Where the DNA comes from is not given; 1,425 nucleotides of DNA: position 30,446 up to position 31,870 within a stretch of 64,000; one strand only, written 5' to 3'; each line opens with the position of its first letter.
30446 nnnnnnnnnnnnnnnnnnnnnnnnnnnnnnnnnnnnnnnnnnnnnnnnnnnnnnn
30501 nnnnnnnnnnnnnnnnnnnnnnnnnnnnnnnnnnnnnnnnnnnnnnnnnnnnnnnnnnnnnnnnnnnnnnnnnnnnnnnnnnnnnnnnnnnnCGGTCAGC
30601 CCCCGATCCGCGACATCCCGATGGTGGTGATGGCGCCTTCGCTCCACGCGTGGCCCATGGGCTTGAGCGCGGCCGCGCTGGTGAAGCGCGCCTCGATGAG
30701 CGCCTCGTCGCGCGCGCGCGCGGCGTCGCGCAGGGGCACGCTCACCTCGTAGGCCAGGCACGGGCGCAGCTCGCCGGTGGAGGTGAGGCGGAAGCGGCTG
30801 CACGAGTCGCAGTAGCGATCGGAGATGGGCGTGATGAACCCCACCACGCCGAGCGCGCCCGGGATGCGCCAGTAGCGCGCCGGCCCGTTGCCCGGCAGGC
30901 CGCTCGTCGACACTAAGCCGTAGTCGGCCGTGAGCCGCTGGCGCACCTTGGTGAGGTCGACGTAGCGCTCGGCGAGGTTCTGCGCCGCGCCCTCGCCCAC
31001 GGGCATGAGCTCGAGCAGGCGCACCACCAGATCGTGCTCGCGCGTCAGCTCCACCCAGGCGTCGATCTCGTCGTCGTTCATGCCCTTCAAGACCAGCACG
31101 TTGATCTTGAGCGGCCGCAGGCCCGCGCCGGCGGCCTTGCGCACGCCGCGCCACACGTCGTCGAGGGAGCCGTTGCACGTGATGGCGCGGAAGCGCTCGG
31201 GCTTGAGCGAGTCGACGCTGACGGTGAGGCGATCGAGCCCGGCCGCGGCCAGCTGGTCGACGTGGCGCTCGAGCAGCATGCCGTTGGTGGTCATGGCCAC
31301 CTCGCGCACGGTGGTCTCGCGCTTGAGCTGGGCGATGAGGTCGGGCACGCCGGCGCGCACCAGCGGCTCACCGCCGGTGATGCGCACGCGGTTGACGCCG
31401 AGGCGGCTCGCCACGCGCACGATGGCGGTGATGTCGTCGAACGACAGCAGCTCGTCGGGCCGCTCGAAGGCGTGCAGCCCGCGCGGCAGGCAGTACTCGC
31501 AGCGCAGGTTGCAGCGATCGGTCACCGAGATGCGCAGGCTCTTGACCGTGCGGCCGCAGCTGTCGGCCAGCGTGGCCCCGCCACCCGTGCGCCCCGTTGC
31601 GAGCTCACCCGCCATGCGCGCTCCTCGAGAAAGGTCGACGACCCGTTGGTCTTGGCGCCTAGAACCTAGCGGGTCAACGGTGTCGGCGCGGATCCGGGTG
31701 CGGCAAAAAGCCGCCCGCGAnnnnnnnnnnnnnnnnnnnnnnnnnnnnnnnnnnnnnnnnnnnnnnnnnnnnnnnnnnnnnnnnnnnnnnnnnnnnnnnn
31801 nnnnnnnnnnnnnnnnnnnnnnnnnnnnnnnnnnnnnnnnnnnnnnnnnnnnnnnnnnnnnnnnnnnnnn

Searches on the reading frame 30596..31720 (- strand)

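Call 13: search_protein_families(library=pfam, proteins=[window:30596-31720:-], max_evalue=0.001)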
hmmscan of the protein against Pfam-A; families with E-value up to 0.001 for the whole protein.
window:30596-31720:- (374 aa): 3 families
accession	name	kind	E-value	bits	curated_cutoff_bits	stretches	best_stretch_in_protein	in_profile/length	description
PF04055.27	Radical_SAM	-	1.5e-33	116.7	29.5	1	64-225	1-165/166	Radical SAM superfamily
PF06463.18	Mob_synth_C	-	9.8e-27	93.9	37.4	1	233-358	3-127/128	Molybdenum Cofactor Synthesis C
PF13353.11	Fer4_12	-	7e-06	26.8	22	1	68-170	13-114/137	4Fe-4S single cluster domain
